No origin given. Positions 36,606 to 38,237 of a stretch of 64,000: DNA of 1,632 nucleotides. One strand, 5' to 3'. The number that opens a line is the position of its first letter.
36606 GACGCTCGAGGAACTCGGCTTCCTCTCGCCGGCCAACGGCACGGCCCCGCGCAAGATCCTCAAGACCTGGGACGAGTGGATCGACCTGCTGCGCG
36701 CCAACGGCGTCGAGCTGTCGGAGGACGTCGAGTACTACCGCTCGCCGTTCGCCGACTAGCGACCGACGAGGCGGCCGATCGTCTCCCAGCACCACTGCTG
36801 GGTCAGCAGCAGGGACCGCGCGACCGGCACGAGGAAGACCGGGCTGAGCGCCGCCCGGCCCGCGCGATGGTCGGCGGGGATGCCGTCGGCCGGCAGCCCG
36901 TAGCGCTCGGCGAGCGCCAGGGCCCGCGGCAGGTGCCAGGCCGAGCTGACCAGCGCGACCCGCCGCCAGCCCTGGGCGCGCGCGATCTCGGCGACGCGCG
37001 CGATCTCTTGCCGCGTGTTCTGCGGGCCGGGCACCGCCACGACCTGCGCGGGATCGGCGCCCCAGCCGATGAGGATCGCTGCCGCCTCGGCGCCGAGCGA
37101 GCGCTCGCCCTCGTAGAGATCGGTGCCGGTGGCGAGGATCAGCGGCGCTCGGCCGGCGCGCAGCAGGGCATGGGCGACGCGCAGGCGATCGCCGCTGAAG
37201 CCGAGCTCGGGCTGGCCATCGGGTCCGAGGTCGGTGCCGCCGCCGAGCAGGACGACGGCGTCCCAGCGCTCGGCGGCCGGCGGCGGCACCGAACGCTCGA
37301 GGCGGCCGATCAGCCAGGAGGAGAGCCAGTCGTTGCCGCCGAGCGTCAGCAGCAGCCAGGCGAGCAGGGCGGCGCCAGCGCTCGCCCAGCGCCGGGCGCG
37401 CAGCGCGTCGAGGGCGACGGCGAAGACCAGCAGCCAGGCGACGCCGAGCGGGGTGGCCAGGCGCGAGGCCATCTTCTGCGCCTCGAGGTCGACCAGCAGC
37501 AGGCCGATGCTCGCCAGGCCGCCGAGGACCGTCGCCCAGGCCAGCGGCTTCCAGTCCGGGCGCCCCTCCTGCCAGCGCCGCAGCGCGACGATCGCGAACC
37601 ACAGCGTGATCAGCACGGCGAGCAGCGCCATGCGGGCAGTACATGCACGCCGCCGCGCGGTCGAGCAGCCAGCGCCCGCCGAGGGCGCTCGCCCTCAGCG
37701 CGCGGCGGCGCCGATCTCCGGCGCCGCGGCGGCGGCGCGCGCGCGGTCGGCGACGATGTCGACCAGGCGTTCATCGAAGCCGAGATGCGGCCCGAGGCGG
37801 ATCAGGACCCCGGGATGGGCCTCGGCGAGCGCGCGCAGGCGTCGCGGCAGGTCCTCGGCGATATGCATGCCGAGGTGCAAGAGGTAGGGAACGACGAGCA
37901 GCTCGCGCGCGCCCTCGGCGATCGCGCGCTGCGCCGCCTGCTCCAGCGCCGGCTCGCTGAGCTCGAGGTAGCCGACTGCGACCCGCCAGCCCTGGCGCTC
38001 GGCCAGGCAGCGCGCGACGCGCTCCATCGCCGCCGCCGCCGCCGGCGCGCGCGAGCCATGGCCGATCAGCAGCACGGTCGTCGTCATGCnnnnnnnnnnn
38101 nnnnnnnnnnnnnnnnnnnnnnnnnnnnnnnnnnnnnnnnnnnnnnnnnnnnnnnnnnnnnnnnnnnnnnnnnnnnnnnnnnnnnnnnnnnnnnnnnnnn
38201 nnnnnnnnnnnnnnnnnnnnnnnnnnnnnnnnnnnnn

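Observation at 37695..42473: Translationally coupled nadB / NirD-like Rieske / 815-aa helical-repeat protein / cbiX block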

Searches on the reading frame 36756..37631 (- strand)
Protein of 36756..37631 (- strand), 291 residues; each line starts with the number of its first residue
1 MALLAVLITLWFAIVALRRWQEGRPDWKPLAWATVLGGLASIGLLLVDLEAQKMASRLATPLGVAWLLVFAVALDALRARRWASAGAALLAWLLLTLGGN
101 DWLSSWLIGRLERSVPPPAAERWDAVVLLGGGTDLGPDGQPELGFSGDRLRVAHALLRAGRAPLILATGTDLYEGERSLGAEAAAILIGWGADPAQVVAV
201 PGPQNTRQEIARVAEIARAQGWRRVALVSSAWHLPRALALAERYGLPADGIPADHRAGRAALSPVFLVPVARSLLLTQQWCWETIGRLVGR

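Call 6: search_protein_families(library=pfam, proteins=[window:36756-37631:-], max_evalue=0.01)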
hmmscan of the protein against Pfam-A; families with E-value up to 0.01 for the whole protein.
window:36756-37631:- (291 aa): 2 families
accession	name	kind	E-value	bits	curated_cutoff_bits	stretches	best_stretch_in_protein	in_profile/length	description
PF02698.23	DUF218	-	4.1e-17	62.8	27.6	1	124-261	1-110/133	DUF218 domain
PF13472.12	Lipase_GDSL_2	-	0.0016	19.4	32.9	0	81-246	18-164/178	GDSL-like Lipase/Acylhydrolase family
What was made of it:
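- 36756..37631 (-): DUF218/ElyC-like membrane protein, downstream neighbour (flank). PF02698 4.1e-17 (call 6).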

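Call 7: search_protein_families(library=ncbifam, proteins=[window:36756-37631:-], max_evalue=0.01)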
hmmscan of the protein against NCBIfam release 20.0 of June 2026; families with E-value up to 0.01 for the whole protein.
window:36756-37631:- (291 aa): 1 family
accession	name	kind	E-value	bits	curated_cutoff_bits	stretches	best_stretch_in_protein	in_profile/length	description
NF007794.0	PRK10494.1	equivalog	3.5e-12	46.3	205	1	52-288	6-245/259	envelope biogenesis factor ElyC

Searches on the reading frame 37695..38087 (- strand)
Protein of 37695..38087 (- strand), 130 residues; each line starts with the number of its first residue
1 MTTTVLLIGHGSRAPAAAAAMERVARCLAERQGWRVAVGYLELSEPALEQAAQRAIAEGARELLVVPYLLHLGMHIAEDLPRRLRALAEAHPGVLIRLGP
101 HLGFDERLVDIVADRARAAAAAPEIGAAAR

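Call 6: search_protein_families(library=pfam, proteins=[window:37695-38087:-], max_evalue=0.01)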
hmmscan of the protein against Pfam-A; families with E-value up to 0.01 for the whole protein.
window:37695-38087:- (130 aa): 2 families
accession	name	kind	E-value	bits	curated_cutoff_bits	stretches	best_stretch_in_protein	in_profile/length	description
PF01903.22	CbiX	-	2.1e-26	92.7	22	1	10-113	1-105/106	CbiX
PF06180.16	CbiK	-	2e-05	24.5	26.2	1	4-80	143-217/262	Cobalt chelatase (CbiK)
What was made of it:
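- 37695..38087 (-): Small CbiX-type (CbiXS) sirohydrochlorin chelatase (130 aa). Not part of the conserved unit. PF01903 2.1e-26 (call 6).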

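Call 7: search_protein_families(library=ncbifam, proteins=[window:37695-38087:-], max_evalue=0.01)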
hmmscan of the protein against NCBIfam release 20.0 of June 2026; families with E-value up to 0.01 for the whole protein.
window:37695-38087:- (130 aa): 5 families
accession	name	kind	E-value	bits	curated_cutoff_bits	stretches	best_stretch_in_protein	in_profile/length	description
NF002090.2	PRK00923.1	subfamily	1.6e-19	70.2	120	1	4-118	2-128/129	sirohydrochlorin nickelochelatase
NF033198.0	F430_CfbA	equivalog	6.2e-19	68.1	120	1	5-117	2-121/122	sirohydrochlorin nickelochelatase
NF002671.0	PRK02395.1-3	equivalog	1.4e-10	40.9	258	1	3-120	134-254/262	hypothetical protein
NF004449.0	PRK05782.1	equivalog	5.5e-09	35.5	298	1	3-83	4-84/333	bifunctional sirohydrochlorin cobalt chelatase/precorrin-8X methylmutase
NF002672.0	PRK02395.1-4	subfamily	2.9e-05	23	435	1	3-88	151-234/486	hypothetical protein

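Call 38: find_homologous_proteins(query=window:37695-38087:-)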
Query window:37695-38087:- (130 aa): 11 proteins with E <= 0.001 among 1730 candidates.
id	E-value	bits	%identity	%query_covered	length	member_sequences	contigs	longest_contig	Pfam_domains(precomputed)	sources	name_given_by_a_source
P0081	4.7e-73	261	100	100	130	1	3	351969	PF01903.23,PF06180.17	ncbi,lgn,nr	ncbi:MAG: CbiX/SirB N-terminal domain-containing protein [Planctomycetota bacterium]|nr:CbiX/SirB N-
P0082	1.7e-29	120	51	98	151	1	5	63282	PF01903.23,PF06180.17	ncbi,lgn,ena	-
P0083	5.6e-27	112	47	93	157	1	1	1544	PF01903.23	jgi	jgi:sirohydrochlorin ferrochelatase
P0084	5.4e-26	109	46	89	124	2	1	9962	PF01903.23,PF06180.17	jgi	jgi:sirohydrochlorin ferrochelatase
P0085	6.2e-26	109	48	92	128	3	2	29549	PF01903.23,PF06180.17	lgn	-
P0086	7.5e-26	109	48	92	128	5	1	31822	PF01903.23,PF06180.17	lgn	-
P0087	9.4e-26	108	48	93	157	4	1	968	PF01903.23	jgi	jgi:sirohydrochlorin ferrochelatase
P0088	9.6e-24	102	48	90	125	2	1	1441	PF01903.23,PF06180.17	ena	-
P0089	2.1e-22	97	48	85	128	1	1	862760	PF01903.23,PF06180.17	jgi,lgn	-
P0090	7.1e-22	96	48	85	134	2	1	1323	PF01903.23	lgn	-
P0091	5.5e-16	77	44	85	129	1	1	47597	PF01903.23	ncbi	-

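Call 39: find_encoding_contigs(protein=P0082, flank=6000, max_places=2)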
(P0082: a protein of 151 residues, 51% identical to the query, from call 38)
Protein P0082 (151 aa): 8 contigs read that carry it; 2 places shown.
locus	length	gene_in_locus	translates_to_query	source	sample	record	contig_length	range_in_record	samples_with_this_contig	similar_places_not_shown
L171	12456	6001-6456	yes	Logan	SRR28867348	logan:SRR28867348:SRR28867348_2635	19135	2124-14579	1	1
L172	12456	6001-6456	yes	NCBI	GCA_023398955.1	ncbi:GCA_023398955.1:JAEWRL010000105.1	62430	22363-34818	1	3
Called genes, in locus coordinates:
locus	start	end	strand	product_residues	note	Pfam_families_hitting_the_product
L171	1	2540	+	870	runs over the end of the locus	PF00155:Aminotran_1_2, PF13500:AAA_26, PF01656:CbiA, PF07685:GATase_3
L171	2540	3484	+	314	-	PF03186:CobD_Cbib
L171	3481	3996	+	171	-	PF02572:CobA_CobO_BtuR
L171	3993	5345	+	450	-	PF01656:CbiA, PF13500:AAA_26 (faint), PF07685:GATase_3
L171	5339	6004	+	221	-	PF02570:CbiC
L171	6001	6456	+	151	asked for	PF06180:CbiK (weak), PF01903:CbiX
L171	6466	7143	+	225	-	PF01891:CbiM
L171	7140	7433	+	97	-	PF02553:CbiN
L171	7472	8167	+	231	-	PF02361:CbiQ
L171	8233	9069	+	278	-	PF00005:ABC_tran, PF13304:AAA_21 (weak)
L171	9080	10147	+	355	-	PF01888:CbiD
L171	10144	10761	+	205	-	PF00590:TP_methylase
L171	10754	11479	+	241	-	PF00590:TP_methylase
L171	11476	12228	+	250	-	PF00590:TP_methylase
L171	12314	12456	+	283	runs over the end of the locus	PF11760:CbiG_N, PF01890:CbiG_C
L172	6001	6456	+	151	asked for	PF06180:CbiK (weak), PF01903:CbiX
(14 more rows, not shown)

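Call 40: find_encoding_contigs(protein=P0089, flank=6000, max_places=1)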
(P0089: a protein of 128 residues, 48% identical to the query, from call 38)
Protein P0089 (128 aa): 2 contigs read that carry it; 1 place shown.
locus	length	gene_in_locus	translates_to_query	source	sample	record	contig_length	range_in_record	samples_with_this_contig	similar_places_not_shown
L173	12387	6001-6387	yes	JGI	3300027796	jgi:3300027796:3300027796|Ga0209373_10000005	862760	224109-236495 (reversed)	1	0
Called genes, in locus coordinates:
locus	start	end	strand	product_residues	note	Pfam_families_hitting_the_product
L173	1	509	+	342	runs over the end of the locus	PF01955:CbiZ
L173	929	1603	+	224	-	PF01891:CbiM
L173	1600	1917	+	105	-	PF02553:CbiN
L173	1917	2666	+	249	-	PF02361:CbiQ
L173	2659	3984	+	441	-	PF00005:ABC_tran, PF13304:AAA_21, PF02572:CobA_CobO_BtuR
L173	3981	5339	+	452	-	PF01656:CbiA, PF13500:AAA_26 (weak), PF07685:GATase_3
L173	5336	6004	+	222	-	PF02570:CbiC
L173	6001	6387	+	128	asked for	PF06180:CbiK, PF01903:CbiX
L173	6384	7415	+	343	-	PF01888:CbiD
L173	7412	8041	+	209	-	PF00590:TP_methylase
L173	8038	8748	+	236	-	PF00590:TP_methylase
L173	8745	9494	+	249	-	PF00590:TP_methylase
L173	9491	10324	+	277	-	PF11760:CbiG_N, PF01890:CbiG_C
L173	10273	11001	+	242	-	PF00590:TP_methylase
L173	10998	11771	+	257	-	PF02571:CbiJ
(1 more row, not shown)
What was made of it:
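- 37695..38087 (-): The nearest relatives P0082 and P0089 (48-51% id) sit between CbiC and CbiMNQO/CbiD in cobalamin clusters (calls 39, 40).
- CbiX relatives are in cobalamin operons (calls 39, 40).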
